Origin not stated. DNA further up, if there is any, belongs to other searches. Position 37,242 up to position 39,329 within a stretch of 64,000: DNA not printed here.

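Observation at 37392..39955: Orphan two-gene module: four-TM coiled-coil membrane protein translationally coupled to a vWA-like lipoprotein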

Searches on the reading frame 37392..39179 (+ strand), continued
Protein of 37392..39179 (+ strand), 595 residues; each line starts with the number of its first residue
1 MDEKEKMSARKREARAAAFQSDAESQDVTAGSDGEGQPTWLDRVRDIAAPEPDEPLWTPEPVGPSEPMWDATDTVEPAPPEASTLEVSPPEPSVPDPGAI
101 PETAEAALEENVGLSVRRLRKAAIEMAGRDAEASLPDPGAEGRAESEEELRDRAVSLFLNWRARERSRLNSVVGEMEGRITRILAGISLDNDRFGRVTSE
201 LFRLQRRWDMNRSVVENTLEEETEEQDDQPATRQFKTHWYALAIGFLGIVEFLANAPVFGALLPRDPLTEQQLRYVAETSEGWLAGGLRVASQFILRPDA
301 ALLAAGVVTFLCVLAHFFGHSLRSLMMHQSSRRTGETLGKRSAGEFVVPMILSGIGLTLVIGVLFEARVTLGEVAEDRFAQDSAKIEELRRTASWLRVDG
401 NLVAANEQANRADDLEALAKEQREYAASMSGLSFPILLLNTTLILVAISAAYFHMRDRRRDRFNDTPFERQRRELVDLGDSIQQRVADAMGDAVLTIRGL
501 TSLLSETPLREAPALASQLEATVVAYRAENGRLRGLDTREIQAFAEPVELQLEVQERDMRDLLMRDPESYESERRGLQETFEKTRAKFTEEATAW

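Call 69: search_protein_families(library=pfam, proteins=[L056:22-621:+, L056:1200-2048:+, L056:2035-3417:+, L056:3544-4809:+, L056:8251-9945:+, L056:12896-15268:+, L066:19-717:+, L066:714-2168:+, L066:12036-13067:+, L037:10419-11759:+], max_evalue=0.01)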
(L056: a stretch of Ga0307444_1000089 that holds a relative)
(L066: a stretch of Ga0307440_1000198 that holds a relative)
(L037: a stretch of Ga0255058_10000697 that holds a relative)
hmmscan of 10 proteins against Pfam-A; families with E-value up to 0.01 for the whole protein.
L056:22-621:+ (199 aa): 1 family
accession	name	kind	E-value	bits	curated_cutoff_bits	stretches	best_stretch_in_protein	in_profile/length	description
PF01478.23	Peptidase_A24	-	6.3e-19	68.8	26.5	1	14-115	2-104/104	Type IV leader peptidase family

L056:1200-2048:+ (282 aa): 3 families
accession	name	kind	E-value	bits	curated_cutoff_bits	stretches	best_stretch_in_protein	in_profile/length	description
PF16976.10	RcpC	-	1.6e-27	96.1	28.8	1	118-219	6-114/114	Flp pilus assembly protein RcpC/CpaB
PF08666.17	SAF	-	3e-10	40.9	21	1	46-106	2-62/63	SAF domain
PF13144.11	ChapFlgA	-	3.6e-05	24.2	23.8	1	46-109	2-63/122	Chaperone for flagella basal body P-ring formation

L056:2035-3417:+ (460 aa): 3 families
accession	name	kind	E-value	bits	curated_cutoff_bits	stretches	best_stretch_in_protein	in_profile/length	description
PF00263.26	Secretin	-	2.7e-45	154.5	27.5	1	265-429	1-169/169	Bacterial type II and III secretion system protein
PF13629.12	T2SS-T3SS_pil_N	-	1.7e-15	56.9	23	1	51-120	2-72/72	Pilus formation protein N terminal region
PF04972.22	BON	-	1e-05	26.2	27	1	129-182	12-67/69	BON domain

L056:3544-4809:+ (421 aa): 7 families
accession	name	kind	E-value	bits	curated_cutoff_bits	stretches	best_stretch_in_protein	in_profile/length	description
PF13614.12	AAA_31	-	6.1e-12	46.3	27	1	159-323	3-170/177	AAA domain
PF01656.29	CbiA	-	1.2e-10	41.9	25.4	1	161-359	2-109/125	CobQ/CobB/MinD/ParA nucleotide binding domain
PF06564.18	CBP_BcsQ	-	5.8e-08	33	21.3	1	257-338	102-173/234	Cellulose biosynthesis protein BcsQ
PF10609.15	ParA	-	1.2e-06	28.6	27.1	1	158-318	4-161/246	NUBPL iron-transfer P-loop NTPase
PF00072.30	Response_reg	-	3.7e-06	27.5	30.2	1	60-138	32-110/111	Response regulator receiver domain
PF02374.21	ArsA_ATPase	-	0.00043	20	24.3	0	161-196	4-38/305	Anion-transporting ATPase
PF00142.24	Fer4_NifH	-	0.0038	17.2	25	0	162-398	4-247/271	4Fe-4S iron sulfur cluster binding proteins, NifH/frxC family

L056:8251-9945:+ (564 aa): 2 families
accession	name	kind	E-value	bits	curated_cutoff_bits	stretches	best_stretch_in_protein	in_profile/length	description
PF00004.35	AAA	-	0.0003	21.7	21.2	1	279-306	2-29/131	ATPase family associated with various cellular activities (AAA)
PF13191.12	AAA_16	-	0.004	18.1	32.6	0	273-302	22-51/167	AAA ATPase domain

L056:12896-15268:+ (790 aa): 4 families
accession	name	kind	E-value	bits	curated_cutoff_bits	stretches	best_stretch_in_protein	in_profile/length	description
PF00004.35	AAA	-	1e-30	107.3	21.2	1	565-692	1-130/131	ATPase family associated with various cellular activities (AAA)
PF17862.7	AAA_lid_3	-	7.6e-07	29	27.2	1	716-753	1-38/45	AAA+ lid domain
PF13191.12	AAA_16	-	0.0029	18.5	32.6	0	562-676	24-145/167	AAA ATPase domain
PF13401.12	AAA_22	-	0.0092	16.7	27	0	565-680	8-101/130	AAA domain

L066:19-717:+ (232 aa): 2 families
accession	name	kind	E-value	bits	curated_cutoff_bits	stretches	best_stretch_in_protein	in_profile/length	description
PF16976.10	RcpC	-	1.8e-31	108.9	28.8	1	59-166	2-114/114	Flp pilus assembly protein RcpC/CpaB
PF08666.17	SAF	-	1.6e-06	29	21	1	2-49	13-60/63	SAF domain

L066:714-2168:+ (484 aa): 3 families
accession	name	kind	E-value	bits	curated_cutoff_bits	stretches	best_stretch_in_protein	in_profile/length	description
PF00263.26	Secretin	-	3.2e-45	154.2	27.5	1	273-437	1-169/169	Bacterial type II and III secretion system protein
PF13629.12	T2SS-T3SS_pil_N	-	2.2e-19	69.3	23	1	57-125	3-72/72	Pilus formation protein N terminal region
PF04972.22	BON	-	1.7e-05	25.5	27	1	136-188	16-67/69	BON domain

L066:12036-13067:+ (343 aa): 2 families
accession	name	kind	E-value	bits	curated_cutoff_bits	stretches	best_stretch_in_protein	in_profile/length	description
PF13505.12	OMP_b-brl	-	3.5e-12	47.3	28.7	1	138-303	1-155/175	Outer membrane protein beta-barrel domain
PF05150.18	Legionella_OMP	-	7.1e-05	22.3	25.4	0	178-222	157-201/281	Legionella pneumophila major outer membrane protein precursor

L037:10419-11759:+ (446 aa): 2 families
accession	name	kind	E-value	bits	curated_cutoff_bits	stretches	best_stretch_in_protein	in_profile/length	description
PF03781.23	FGE-sulfatase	-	1.8e-41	143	23.3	1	193-444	5-255/255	Sulfatase-modifying factor enzyme 1-like domain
PF12867.12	DinB_2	-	3.9e-08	34.2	24.8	1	26-161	2-128/128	DinB superfamily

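Call 70: find_homologous_proteins(query=L002:6025-7485:+)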
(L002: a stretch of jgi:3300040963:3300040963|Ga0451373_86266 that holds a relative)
Query L002:6025-7485:+ (486 aa): 7965 proteins with E <= 0.001 among 8000 candidates; the best 120 are listed.
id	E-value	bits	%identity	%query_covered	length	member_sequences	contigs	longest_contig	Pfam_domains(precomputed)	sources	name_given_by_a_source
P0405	0.0e+0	1089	98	100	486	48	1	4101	-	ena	-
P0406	1.9e-281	952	86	100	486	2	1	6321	-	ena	-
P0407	9.6e-280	946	85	99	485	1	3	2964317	-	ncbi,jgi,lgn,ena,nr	ncbi:MAG: ATP-binding protein [Gemmatimonadota bacterium]|jgi:energy-coupling factor transporter ATP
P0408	1.5e-279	946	85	100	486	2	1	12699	-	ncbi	-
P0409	1.8e-278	942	85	100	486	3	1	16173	-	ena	-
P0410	3.3e-278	941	99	85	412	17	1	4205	-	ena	-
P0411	3.7e-258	875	80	100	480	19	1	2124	-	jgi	jgi:hypothetical protein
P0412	5.0e-257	871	78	100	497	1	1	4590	-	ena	-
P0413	6.0e-257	871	78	100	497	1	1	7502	-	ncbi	-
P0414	2.0e-256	869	78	100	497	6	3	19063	-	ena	-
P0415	2.4e-255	866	78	100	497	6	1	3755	-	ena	-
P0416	6.4e-255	864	78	100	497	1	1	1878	-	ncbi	-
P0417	1.6e-245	833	81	91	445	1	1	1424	-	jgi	jgi:predicted ATPase with chaperone activity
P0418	7.4e-199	679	66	95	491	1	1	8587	-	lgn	-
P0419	7.7e-190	650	65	88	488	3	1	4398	PF13191.13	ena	-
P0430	1.2e-184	633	65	87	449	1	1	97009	-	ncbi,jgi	jgi:predicted ATPase with chaperone activity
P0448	2.6e-178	612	62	86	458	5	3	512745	-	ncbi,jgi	jgi:predicted ATPase with chaperone activity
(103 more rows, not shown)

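Call 71: find_encoding_contigs(protein=P0448, flank=10000, max_places=1)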
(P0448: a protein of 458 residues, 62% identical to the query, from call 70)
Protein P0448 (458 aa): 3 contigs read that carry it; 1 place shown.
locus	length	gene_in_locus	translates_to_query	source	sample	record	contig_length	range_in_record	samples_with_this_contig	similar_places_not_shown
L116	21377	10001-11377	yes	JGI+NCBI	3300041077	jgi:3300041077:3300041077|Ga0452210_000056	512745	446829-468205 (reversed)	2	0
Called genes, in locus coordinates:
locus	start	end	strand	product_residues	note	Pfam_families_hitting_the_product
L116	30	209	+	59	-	PF04964:Flp_Fap (weak)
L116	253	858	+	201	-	PF01478:Peptidase_A24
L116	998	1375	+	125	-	PF07811:TadE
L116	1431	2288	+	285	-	PF08666:SAF, PF13144:ChapFlgA (faint), PF16976:RcpC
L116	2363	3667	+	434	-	PF13629:T2SS-T3SS_pil_N, PF04972:BON (weak), PF00263:Secretin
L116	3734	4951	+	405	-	PF13400:Tad (weak)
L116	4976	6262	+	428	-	PF00072:Response_reg (weak), PF01656:CbiA, PF06564:CBP_BcsQ (faint), PF10609:ParA (faint), PF13614:AAA_31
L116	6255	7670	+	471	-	PF00437:T2SSE, PF27713:UCP018868, PF00005:ABC_tran (weak)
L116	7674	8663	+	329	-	PF00482:T2SSF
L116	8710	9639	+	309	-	PF00482:T2SSF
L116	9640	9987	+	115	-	PF02643:DUF192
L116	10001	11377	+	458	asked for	-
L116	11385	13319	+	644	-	-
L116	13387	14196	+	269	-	-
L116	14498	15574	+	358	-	PF02812:ELFV_dehydrog_N, PF00208:ELFV_dehydrog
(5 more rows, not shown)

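Call 72: find_encoding_contigs(protein=P0430, flank=10000, max_places=1)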
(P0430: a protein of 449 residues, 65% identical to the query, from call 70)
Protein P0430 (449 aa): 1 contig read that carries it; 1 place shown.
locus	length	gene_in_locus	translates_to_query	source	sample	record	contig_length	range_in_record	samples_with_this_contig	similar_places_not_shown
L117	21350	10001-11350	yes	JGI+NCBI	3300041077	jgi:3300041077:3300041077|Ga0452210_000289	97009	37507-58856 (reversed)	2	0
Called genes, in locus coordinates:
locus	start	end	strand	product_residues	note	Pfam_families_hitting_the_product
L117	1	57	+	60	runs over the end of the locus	PF04964:Flp_Fap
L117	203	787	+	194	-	PF01478:Peptidase_A24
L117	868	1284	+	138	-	PF07811:TadE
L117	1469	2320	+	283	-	PF08666:SAF, PF13144:ChapFlgA (weak), PF16976:RcpC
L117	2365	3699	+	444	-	PF13629:T2SS-T3SS_pil_N, PF00263:Secretin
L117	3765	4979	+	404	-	PF13400:Tad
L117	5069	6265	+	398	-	PF00072:Response_reg (faint), PF10609:ParA (weak), PF13614:AAA_31, PF01656:CbiA, PF06564:CBP_BcsQ (faint)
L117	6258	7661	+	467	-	PF00437:T2SSE, PF27713:UCP018868 (weak), PF00005:ABC_tran (weak)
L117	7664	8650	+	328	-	PF00482:T2SSF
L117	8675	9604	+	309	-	PF00482:T2SSF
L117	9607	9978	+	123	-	PF02643:DUF192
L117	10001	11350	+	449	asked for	-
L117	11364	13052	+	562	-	-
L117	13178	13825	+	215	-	-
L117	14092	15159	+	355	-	PF02812:ELFV_dehydrog_N, PF00208:ELFV_dehydrog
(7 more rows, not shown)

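Call 85: search_protein_families(library=phrogs, proteins=[window:37392-39179:+], max_evalue=0.1)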
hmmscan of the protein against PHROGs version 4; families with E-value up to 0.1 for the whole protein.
window:37392-39179:+ (595 aa): 0 families
